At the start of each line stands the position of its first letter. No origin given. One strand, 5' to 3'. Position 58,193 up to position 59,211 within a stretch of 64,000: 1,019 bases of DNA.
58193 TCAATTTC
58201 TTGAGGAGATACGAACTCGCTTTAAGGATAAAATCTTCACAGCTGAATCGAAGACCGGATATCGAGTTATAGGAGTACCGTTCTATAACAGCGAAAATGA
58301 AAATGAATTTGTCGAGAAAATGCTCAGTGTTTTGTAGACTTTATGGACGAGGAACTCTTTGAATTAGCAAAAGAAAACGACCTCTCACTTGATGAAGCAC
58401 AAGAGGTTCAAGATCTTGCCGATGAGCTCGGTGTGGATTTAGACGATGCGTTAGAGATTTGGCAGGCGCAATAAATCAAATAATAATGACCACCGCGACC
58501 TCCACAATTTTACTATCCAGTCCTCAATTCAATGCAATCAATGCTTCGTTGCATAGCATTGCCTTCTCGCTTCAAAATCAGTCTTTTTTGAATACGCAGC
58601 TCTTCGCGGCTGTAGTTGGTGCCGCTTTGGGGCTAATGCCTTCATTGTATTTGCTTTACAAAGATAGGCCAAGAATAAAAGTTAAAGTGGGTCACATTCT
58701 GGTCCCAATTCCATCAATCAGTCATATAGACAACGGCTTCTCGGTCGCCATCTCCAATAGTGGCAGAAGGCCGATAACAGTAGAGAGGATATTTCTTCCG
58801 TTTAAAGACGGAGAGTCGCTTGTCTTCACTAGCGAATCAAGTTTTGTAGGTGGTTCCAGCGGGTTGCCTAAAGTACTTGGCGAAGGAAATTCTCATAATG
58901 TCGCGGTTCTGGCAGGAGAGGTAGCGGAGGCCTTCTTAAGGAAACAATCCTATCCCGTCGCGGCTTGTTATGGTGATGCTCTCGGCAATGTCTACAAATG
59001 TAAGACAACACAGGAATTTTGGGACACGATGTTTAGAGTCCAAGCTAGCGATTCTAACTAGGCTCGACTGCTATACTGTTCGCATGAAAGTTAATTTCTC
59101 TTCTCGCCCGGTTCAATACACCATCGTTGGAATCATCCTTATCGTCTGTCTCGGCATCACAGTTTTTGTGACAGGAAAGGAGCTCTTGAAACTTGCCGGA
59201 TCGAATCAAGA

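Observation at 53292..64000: AT-rich defence/replication island: Type III R-M + acidic micro-ORF + ArdC-like + PrimPol-helicase, ending in a 23-bp inverted repeat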

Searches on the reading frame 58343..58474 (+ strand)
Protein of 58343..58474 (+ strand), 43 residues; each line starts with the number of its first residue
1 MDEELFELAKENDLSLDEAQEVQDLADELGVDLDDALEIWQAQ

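Call 12: search_protein_families(library=phrogs, proteins=[window:58343-58474:+], max_evalue=0.01)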
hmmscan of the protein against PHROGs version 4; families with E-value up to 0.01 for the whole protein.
window:58343-58474:+ (43 aa): 0 families

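Call 73: find_homologous_proteins(query=window:58343-58474:+, max_evalue=0.001)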
Query window:58343-58474:+ (43 aa): 125 proteins with E <= 0.001 among 125 candidates; the best 120 are listed.
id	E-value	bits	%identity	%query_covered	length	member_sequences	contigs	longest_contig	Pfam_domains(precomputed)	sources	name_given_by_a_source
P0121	7.8e-17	77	100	100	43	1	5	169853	-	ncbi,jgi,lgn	ncbi:MAG: hypothetical protein ABSB00_01905 [Minisyncoccia bacterium]|jgi:hypothetical protein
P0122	3.0e-16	75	95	100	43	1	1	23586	-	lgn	-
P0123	6.7e-16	74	95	100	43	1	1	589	-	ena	-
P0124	7.7e-16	74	93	100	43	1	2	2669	-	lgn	-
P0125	1.0e-15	73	95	98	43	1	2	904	-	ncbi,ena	-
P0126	3.2e-15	72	91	100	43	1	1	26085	-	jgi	jgi:hypothetical protein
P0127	3.2e-15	72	93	98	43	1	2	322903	-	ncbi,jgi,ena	jgi:hypothetical protein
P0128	3.6e-15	72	98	98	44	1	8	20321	-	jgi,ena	-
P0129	3.9e-15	72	93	98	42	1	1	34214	-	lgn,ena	-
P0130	4.5e-15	71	91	100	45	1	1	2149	-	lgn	-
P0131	9.0e-15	70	88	100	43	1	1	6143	-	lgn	-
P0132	9.0e-15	70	88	100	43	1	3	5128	-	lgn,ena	-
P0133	9.1e-15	70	91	100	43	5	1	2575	-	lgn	-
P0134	9.9e-15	70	88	100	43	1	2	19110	-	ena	-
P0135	1.3e-14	70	91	100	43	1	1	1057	-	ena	-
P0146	2.6e-14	69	88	100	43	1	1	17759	-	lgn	-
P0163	7.8e-14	68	88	95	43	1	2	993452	-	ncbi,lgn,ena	ncbi:MAG: hypothetical protein WAN50_01270 [Minisyncoccia bacterium]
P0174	1.1e-13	67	86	100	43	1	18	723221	-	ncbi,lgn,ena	-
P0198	5.1e-13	65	81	98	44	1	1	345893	-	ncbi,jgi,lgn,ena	jgi:hypothetical protein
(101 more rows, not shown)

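Call 74: find_encoding_contigs(protein=P0163, flank=8000, max_places=2)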
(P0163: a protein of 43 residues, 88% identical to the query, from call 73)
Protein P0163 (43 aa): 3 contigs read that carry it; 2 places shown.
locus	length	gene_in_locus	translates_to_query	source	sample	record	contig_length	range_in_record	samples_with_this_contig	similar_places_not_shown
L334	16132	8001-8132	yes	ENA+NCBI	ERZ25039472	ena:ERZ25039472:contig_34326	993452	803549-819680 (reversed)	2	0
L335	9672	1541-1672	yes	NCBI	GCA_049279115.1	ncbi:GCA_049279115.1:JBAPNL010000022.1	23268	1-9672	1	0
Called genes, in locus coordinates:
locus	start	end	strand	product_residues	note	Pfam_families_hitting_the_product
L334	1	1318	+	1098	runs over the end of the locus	PF13091:PLDc_2 (weak), PF04851:ResIII (faint), PF00176:SNF2-rel_dom, PF00271:Helicase_C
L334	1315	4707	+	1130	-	PF02384:N6_Mtase (faint), PF07669:Eco57I, PF12950:TaqI_C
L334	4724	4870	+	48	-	-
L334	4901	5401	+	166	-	PF10881:DUF2726, PF18741:MTES_1575 (weak)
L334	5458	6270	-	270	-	PF13276:HTH_21 (weak), PF00665:rve, PF13683:rve_3, PF13333:rve_2 (weak)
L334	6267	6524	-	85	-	PF01527:HTH_Tnp_1, PF13384:HTH_23 (weak), PF13518:HTH_28 (weak), PF13551:HTH_29 (weak)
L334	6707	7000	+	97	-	PF01420:Methylase_S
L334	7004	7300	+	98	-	-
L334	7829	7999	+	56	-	-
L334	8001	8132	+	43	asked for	-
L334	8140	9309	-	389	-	PF05876:GpA_ATPase (weak)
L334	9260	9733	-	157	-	-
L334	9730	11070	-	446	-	PF02195:ParB_N, PF01555:N6_N4_Mtase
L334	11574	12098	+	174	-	-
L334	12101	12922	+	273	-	-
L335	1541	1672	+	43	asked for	-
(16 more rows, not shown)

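Call 75: find_encoding_contigs(protein=P0174, flank=8000, max_places=2)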
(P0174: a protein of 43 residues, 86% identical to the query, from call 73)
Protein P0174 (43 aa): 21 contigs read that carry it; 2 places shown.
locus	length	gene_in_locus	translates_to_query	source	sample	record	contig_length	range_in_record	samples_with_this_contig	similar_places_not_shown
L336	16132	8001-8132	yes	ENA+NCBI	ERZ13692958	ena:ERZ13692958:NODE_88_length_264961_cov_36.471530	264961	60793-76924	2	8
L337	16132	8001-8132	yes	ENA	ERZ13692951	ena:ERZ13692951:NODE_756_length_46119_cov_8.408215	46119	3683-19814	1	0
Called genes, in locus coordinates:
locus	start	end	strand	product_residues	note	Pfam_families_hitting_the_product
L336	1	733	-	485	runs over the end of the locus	-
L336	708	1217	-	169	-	-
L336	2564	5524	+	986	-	PF04851:ResIII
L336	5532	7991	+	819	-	PF01555:N6_N4_Mtase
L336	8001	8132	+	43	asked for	-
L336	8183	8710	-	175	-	-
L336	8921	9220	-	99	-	-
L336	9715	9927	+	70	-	-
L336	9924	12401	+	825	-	PF02463:SMC_N, PF13175:AAA_15 (weak), PF13476:AAA_23, PF13555:AAA_29 (weak)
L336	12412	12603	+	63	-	-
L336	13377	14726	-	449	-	PF13439:Glyco_transf_4, PF13579:Glyco_trans_4_4 (faint), PF13692:Glyco_trans_1_4, PF00534:Glycos_transf_1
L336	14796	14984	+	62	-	-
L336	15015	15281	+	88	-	PF04193:PQ-loop (weak)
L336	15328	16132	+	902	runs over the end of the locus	PF00690:Cation_ATPase_N, PF00122:E1-E2_ATPase, PF00702:Hydrolase, PF13246:Cation_ATPase, PF12710:HAD (weak), PF00689:Cation_ATPase_C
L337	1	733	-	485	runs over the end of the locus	-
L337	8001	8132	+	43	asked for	-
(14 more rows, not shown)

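Call 76: find_encoding_contigs(protein=P0198, flank=8000, max_places=1)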
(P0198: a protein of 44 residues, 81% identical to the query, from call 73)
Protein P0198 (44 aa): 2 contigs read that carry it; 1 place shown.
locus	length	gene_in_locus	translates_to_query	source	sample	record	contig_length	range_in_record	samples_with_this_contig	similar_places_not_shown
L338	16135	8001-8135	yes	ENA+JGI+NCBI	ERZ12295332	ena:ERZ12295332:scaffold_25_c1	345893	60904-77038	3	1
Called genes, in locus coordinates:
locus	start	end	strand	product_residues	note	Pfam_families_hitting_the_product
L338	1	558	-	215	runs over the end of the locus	PF01209:Ubie_methyltran (weak), PF13489:Methyltransf_23, PF13847:Methyltransf_31, PF08241:Methyltransf_11, PF08242:Methyltransf_12 (weak), PF13649:Methyltransf_25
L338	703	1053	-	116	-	-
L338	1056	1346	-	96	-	-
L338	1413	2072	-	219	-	-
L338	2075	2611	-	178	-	PF02525:Flavodoxin_2, PF03358:FMN_red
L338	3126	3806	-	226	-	-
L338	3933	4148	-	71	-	-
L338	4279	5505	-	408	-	PF03171:2OG-FeII_Oxy (weak)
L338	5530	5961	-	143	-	-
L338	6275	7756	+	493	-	PF00875:DNA_photolyase, PF03441:FAD_binding_7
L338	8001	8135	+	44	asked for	-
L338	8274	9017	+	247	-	-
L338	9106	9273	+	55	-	-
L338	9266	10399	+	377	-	-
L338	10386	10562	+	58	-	-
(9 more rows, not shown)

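Call 77: find_encoding_contigs(protein=P0127, flank=8000, max_places=1)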
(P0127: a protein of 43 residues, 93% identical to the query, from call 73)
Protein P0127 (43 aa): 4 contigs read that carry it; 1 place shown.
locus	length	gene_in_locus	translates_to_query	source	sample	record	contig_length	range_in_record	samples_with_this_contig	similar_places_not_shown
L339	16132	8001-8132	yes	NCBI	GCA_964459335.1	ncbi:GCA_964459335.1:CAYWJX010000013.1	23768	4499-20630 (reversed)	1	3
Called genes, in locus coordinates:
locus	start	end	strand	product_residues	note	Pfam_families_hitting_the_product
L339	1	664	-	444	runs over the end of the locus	PF00239:Resolvase, PF07508:Recombinase, PF13408:Zn_ribbon_recom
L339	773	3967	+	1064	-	PF13091:PLDc_2, PF04851:ResIII (faint), PF00176:SNF2-rel_dom, PF00271:Helicase_C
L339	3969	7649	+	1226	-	PF02384:N6_Mtase (faint), PF20473:MmeI_Mtase (weak), PF07669:Eco57I, PF12950:TaqI_C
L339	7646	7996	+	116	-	PF24963:DUF7768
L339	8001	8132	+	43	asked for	-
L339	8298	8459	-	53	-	-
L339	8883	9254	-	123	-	PF27007:DUF8328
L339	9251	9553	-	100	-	-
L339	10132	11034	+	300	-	-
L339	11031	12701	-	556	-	PF17289:Terminase_6C (weak)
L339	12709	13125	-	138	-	-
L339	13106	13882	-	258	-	PF01555:N6_N4_Mtase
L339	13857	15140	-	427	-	PF01555:N6_N4_Mtase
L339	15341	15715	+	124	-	-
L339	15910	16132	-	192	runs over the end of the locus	PF04140:ICMT, PF04191:PEMT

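Call 84: find_encoding_contigs(protein=P0146, flank=6000, max_places=1)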
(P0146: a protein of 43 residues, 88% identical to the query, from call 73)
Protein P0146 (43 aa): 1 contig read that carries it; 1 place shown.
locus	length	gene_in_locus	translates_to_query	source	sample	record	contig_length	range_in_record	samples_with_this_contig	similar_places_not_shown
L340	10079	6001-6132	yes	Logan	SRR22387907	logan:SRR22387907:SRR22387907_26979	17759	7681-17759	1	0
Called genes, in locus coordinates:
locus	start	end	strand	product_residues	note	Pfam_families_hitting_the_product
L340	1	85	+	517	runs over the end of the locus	PF12161:HsdM_N, PF02384:N6_Mtase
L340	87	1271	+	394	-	PF01420:Methylase_S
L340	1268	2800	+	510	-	PF00580:UvrD-helicase (weak), PF01443:Viral_helicase1 (faint), PF13245:AAA_19, PF00580:UvrD-helicase, PF13361:UvrD_C, PF13538:UvrD_C_2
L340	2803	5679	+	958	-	PF04313:HSDR_N, PF04851:ResIII, PF18766:SWI2_SNF2, PF22679:T1R_D3-like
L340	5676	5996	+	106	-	PF01863:YgjP-like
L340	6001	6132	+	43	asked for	-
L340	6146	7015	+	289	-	PF00574:CLP_protease (weak), PF01343:Peptidase_S49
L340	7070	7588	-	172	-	-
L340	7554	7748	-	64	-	-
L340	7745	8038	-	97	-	-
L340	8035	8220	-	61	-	-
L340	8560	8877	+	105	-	PF13376:OmdA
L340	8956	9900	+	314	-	PF18899:DUF5655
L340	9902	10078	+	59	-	?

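Call 87: search_protein_families(library=pfam, proteins=[L340:7070-7588:-, L340:7745-8038:-, L336:8183-8710:-, L336:8921-9220:-], max_evalue=0.01)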
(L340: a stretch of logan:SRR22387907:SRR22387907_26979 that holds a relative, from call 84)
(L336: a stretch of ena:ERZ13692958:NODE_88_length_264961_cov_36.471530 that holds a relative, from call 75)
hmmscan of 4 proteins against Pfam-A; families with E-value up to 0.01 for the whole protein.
L340:7070-7588:- (172 aa): 0 families

L340:7745-8038:- (97 aa): 2 families
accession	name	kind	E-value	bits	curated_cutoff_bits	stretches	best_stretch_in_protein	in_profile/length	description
PF08401.16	ArdcN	-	0.00012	22.7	22.6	1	34-71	57-93/123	N-terminal domain of anti-restriction factor ArdC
PF04832.17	SOUL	-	0.0091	16.5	27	0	29-88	12-69/173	SOUL heme-binding protein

L336:8183-8710:- (175 aa): 2 families
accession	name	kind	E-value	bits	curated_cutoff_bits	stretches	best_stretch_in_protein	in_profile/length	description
PF11272.13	DUF3072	-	0.00046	20.4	27.5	1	129-174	13-51/56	Protein of unknown function (DUF3072)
PF11300.13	DUF3102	-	0.0043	17.7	24.4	1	105-170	61-126/129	Protein of unknown function (DUF3102)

L336:8921-9220:- (99 aa): 0 families

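Call 109: search_protein_families(library=padloc, proteins=[window:58343-58474:+], max_evalue=0.001)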
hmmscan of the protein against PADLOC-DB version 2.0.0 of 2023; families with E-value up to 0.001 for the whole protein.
window:58343-58474:+ (43 aa): 0 families

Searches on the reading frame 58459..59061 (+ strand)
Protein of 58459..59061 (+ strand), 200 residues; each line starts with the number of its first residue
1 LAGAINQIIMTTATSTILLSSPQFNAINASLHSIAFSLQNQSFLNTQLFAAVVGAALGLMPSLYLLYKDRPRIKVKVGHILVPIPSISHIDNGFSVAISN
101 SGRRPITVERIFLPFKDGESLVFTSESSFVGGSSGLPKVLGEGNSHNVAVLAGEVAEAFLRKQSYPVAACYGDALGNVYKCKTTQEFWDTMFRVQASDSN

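Call 5: search_protein_families(library=pfam, proteins=[window:58459-59061:+], max_evalue=0.01)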
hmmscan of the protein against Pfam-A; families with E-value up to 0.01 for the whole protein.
window:58459-59061:+ (200 aa): 0 families

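Call 12: search_protein_families(library=phrogs, proteins=[window:58459-59061:+], max_evalue=0.01)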
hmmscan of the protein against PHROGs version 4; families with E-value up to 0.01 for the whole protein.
window:58459-59061:+ (200 aa): 0 families

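Call 13: search_protein_families(library=ncbifam, proteins=[window:58459-59061:+], max_evalue=0.01)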
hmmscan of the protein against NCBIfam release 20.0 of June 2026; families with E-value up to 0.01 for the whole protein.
window:58459-59061:+ (200 aa): 0 families

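Call 91: search_protein_families(library=pfam, proteins=[window:58459-59061:+], max_evalue=0.01)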
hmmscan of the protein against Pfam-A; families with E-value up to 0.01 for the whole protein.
window:58459-59061:+ (200 aa): 0 families

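Call 109: search_protein_families(library=padloc, proteins=[window:58459-59061:+], max_evalue=0.001)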
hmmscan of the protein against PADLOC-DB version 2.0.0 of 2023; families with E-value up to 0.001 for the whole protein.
window:58459-59061:+ (200 aa): 0 families
